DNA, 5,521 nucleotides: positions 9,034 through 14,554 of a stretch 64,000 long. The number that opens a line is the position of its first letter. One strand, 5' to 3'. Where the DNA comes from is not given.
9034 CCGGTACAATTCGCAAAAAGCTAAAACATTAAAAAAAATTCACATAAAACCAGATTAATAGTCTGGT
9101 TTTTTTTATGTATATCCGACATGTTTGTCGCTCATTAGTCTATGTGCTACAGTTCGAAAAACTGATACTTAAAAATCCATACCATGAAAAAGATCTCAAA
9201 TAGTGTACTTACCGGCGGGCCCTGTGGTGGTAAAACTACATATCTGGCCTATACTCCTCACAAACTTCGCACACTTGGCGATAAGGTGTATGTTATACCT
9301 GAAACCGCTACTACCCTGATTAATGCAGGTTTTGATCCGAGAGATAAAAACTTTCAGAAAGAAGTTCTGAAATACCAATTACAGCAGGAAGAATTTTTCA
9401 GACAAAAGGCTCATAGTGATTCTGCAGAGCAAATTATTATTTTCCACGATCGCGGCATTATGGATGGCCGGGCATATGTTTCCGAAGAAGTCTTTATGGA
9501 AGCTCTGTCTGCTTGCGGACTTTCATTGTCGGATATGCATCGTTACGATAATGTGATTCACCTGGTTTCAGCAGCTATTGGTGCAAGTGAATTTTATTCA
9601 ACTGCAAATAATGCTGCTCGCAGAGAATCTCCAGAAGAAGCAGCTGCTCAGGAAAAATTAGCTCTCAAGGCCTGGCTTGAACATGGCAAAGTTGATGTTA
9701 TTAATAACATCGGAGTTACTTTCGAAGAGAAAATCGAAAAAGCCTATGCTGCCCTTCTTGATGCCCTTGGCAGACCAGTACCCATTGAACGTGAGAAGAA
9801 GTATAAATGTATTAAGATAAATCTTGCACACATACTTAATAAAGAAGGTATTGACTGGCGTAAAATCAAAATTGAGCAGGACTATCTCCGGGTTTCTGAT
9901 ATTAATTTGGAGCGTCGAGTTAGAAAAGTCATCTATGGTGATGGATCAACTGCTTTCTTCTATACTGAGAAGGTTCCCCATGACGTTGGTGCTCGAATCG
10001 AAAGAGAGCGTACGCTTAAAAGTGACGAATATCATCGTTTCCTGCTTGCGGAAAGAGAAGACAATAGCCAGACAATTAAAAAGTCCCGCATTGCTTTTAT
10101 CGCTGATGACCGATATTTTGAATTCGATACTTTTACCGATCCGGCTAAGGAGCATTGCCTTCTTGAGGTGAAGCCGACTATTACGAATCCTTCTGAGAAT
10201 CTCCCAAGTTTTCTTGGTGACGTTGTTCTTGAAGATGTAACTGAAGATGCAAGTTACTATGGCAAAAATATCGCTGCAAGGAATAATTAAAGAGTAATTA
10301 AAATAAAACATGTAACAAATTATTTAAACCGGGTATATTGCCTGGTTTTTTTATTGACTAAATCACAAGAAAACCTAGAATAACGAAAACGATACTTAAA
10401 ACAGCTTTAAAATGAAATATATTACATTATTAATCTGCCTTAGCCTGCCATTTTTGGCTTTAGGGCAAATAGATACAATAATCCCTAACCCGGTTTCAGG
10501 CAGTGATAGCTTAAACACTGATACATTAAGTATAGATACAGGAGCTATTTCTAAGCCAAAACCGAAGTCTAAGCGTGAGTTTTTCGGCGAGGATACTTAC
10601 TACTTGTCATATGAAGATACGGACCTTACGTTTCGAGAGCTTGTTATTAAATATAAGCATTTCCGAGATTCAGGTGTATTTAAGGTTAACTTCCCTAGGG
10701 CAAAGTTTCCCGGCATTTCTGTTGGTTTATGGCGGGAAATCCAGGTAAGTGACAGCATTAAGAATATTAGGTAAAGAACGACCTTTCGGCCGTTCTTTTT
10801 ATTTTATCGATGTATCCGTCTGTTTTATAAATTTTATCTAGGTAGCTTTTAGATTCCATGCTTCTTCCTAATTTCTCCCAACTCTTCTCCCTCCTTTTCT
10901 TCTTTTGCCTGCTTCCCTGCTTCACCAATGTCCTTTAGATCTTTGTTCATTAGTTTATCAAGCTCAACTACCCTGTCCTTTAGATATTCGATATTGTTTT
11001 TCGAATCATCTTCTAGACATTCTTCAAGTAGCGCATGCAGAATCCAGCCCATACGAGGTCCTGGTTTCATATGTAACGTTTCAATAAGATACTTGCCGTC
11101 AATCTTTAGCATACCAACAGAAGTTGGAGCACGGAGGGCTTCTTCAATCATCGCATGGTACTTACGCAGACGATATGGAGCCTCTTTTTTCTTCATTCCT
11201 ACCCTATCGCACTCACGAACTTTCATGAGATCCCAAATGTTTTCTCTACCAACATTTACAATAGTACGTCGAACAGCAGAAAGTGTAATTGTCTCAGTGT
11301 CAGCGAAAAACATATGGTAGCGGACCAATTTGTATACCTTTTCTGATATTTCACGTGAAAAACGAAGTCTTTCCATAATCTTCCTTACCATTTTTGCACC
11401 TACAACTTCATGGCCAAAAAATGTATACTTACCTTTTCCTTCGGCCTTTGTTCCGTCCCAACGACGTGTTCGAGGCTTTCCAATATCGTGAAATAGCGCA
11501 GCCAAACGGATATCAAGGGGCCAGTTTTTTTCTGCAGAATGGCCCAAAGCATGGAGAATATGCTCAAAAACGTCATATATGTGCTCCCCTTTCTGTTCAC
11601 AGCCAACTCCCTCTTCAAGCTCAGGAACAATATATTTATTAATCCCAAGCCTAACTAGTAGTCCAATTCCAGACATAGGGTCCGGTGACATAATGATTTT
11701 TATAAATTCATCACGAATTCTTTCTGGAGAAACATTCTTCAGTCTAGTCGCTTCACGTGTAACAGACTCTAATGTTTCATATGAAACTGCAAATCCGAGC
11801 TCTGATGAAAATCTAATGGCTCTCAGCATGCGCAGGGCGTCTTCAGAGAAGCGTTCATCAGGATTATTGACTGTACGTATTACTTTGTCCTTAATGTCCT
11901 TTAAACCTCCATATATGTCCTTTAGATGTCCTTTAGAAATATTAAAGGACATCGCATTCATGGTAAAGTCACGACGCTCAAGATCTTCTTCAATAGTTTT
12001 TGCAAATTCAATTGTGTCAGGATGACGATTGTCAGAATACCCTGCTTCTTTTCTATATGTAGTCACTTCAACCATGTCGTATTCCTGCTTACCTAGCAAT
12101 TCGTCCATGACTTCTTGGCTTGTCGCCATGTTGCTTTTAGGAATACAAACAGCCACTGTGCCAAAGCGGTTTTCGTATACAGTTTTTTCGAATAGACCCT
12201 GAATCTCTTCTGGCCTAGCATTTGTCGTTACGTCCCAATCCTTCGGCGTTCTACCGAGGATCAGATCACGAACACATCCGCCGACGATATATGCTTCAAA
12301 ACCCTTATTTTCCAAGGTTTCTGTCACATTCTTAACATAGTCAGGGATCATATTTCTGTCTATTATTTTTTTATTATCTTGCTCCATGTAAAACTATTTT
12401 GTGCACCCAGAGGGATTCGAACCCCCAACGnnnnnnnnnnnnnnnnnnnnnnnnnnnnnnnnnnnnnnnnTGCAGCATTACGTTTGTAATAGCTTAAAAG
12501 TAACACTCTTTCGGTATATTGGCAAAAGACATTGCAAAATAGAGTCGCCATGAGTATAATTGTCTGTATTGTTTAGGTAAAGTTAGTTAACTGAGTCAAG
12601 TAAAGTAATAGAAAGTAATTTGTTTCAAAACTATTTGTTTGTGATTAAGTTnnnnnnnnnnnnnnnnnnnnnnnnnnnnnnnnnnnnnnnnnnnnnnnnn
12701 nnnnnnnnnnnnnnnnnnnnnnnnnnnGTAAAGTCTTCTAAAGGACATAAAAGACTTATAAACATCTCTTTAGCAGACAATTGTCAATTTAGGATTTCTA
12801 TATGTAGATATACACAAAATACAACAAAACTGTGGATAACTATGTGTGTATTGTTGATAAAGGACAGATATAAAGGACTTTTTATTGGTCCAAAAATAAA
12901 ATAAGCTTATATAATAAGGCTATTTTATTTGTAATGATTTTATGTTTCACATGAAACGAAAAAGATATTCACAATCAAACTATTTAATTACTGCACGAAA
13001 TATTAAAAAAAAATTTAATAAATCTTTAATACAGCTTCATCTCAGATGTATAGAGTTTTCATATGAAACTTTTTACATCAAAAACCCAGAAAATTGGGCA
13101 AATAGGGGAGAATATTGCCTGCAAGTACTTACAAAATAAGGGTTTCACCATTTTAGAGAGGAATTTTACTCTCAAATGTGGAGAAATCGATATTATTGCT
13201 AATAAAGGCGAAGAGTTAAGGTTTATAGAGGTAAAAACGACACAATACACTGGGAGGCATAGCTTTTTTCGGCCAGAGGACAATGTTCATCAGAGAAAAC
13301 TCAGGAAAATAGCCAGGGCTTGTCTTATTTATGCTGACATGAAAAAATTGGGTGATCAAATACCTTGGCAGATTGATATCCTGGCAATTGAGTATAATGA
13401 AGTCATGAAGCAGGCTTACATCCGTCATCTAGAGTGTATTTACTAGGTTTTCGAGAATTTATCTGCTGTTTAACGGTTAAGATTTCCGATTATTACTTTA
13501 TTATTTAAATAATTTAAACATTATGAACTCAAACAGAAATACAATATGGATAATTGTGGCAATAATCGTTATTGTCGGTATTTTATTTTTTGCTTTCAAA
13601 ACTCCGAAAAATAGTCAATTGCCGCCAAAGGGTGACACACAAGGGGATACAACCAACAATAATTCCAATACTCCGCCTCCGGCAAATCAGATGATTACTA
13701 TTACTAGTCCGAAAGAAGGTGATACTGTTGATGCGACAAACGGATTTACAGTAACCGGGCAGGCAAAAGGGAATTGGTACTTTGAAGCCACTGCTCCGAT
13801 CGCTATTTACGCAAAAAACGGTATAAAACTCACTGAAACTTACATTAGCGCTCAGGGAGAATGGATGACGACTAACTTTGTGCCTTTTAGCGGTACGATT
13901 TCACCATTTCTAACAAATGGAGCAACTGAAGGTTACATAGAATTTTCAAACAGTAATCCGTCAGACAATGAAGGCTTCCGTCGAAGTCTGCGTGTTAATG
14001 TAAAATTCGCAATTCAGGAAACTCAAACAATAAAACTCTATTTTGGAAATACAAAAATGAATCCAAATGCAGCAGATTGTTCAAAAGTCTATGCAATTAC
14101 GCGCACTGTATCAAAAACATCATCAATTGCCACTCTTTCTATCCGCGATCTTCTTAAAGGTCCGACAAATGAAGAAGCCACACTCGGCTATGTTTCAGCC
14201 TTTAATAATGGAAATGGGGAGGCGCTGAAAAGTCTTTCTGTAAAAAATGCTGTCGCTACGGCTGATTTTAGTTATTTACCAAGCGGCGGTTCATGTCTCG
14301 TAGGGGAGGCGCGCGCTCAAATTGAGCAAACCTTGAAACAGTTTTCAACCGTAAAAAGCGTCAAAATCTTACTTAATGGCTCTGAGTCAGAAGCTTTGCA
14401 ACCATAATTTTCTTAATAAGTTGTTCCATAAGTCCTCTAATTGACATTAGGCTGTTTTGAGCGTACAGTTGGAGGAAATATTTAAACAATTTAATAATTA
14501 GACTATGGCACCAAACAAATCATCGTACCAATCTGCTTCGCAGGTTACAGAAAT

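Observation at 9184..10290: AAA_28 (NadR-like) P-loop ATPase fused to a CYTH triphosphate-tunnel domain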

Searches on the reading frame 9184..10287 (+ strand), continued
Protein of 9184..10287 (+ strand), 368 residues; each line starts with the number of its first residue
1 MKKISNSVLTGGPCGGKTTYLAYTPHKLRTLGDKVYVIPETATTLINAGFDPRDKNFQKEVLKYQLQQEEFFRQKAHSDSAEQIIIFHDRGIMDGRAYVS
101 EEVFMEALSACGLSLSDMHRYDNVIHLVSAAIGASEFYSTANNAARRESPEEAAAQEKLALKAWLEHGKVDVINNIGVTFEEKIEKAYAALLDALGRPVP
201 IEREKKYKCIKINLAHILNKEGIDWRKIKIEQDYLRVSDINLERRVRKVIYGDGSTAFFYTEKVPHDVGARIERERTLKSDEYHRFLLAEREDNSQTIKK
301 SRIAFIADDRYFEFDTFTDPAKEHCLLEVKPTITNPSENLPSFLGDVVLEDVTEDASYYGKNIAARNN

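Call 57: search_protein_families(library=pfam, proteins=[P0257, P0340, P0378, P0386, P0361, P0259, P0277, P0381, P0328, P0343], max_evalue=0.001)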
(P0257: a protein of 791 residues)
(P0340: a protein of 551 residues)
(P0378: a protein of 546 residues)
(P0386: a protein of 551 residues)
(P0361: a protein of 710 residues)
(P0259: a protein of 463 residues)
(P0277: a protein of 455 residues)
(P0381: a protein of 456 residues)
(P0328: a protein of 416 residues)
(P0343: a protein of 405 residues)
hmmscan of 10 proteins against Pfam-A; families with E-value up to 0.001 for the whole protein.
P0257 (791 aa): 7 families
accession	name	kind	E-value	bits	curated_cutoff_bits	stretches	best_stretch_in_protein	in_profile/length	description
PF00625.27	Guanylate_kin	-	2e-45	155.2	25.2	1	12-188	5-181/182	Guanylate kinase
PF13521.12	AAA_28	-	1.5e-20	74.5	27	1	199-378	2-164/164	AAA domain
PF13191.12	AAA_16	-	3.1e-07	31.5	32.6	0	179-274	9-95/167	AAA ATPase domain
PF13238.12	AAA_18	-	1.2e-06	29.5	29.4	0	13-145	2-115/128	AAA domain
PF01926.29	MMR_HSR1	-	3.6e-05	24.3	21.9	0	14-64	4-55/113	50S ribosome-binding GTPase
PF13245.12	AAA_19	-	0.00055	20.6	25.1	0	197-238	12-57/134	AAA domain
PF13604.12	AAA_30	-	0.001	19.3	27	0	199-289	21-101/191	AAA domain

P0340 (551 aa): 1 family
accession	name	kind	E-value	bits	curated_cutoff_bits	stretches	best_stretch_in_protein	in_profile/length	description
PF13521.12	AAA_28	-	8.4e-20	72.1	27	1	174-356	2-162/164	AAA domain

P0378 (546 aa): 3 families
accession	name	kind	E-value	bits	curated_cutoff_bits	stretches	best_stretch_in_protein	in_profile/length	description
PF13521.12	AAA_28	-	7.6e-18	65.7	27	1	177-354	2-157/164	AAA domain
PF01928.26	CYTH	-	8.1e-09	36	23.2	1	4-149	3-159/179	CYTH domain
PF03308.22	MeaB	-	0.00056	19.4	23.1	0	171-209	30-68/273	Methylmalonyl Co-A mutase-associated GTPase MeaB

P0386 (551 aa): 1 family
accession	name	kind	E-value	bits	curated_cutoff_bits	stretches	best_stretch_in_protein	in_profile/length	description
PF13521.12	AAA_28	-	1.5e-16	61.5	27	1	179-361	2-163/164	AAA domain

P0361 (710 aa): 4 families
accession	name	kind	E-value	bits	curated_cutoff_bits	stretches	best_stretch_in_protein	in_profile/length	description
PF13521.12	AAA_28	-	2.8e-19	70.4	27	1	328-503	1-153/164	AAA domain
PF04607.23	RelA_SpoT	-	1.6e-12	48.1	27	1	49-184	2-110/113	Region found in RelA / SpoT proteins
PF08433.16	KTI12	-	3.7e-05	23.8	22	1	329-440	4-98/271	Chromatin associated protein KTI12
PF10236.15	DAP3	-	0.00043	20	23.1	1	322-385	19-83/311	Mitochondrial ribosomal death-associated protein 3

P0259 (463 aa): 1 family
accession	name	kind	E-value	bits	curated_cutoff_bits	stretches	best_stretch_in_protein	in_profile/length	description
PF13521.12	AAA_28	-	3.9e-16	60.2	27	1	6-193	1-163/164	AAA domain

P0277 (455 aa): 3 families
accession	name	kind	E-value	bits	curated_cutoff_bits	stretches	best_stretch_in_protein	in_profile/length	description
PF13521.12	AAA_28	-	2.9e-15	57.3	27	1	4-191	2-163/164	AAA domain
PF03308.22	MeaB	-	5e-05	22.9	23.1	1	4-59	36-91/273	Methylmalonyl Co-A mutase-associated GTPase MeaB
PF01712.25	dNK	-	0.00099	19.4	27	0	4-166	1-152/203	Deoxynucleoside kinase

P0381 (456 aa): 1 family
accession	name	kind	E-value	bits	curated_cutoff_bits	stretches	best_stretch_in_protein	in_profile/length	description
PF13521.12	AAA_28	-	3.9e-19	69.9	27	1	35-210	1-156/164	AAA domain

P0328 (416 aa): 1 family
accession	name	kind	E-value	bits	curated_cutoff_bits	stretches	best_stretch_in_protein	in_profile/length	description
PF13521.12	AAA_28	-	2.5e-18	67.3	27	1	47-230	1-164/164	AAA domain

P0343 (405 aa): 1 family
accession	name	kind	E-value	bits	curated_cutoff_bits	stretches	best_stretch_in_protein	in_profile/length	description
PF13521.12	AAA_28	-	1e-16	62.1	27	1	44-227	2-162/164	AAA domain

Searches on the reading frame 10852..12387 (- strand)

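Call 20: search_protein_families(library=pfam, proteins=[window:10852-12387:-], max_evalue=0.001)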
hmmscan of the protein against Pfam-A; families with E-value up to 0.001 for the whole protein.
window:10852-12387:- (512 aa): 4 families
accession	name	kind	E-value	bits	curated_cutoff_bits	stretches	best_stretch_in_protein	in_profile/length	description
PF01743.26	PolyA_pol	-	5.1e-37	127.5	23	1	32-171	1-126/126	Poly A polymerase head domain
PF12627.12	PolyA_pol_RNAbd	-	1.1e-16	60.7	22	1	198-258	1-61/64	Probable RNA and SrmB- binding site of polymerase A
PF01966.28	HD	-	4.8e-13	49.9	22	1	273-370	1-93/116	HD domain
PF13735.12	tRNA_NucTran2_2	-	6.4e-08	33.1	27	1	332-470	22-146/149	tRNA nucleotidyltransferase domain 2 putative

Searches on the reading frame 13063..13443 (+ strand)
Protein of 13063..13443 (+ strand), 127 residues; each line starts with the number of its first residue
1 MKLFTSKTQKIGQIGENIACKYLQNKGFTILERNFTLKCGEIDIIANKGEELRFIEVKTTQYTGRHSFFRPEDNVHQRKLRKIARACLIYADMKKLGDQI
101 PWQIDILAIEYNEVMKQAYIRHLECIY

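Call 71: search_protein_families(library=pfam, proteins=[window:13063-13443:+], max_evalue=0.001)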
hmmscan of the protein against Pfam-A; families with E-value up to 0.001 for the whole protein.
window:13063-13443:+ (127 aa): 2 families
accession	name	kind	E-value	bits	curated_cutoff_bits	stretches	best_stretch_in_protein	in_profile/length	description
PF02021.23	UPF0102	-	1.7e-21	76.8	23.6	1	15-109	1-80/80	Uncharacterised protein family UPF0102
PF08378.17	NERD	-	2.7e-06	28.3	22.1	1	12-67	2-60/111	Nuclease-related domain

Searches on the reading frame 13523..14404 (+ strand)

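Call 20: search_protein_families(library=pfam, proteins=[window:13523-14404:+], max_evalue=0.001)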
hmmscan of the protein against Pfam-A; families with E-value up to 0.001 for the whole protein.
window:13523-14404:+ (294 aa): 2 families
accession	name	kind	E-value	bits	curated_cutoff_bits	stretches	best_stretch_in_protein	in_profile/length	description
PF10646.14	Germane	-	8e-12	46.2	23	1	171-289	1-116/117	Sporulation and spore germination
PF10648.15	Gmad2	-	5.5e-09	36.7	25.7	1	58-149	2-85/86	Immunoglobulin-like domain of bacterial spore germination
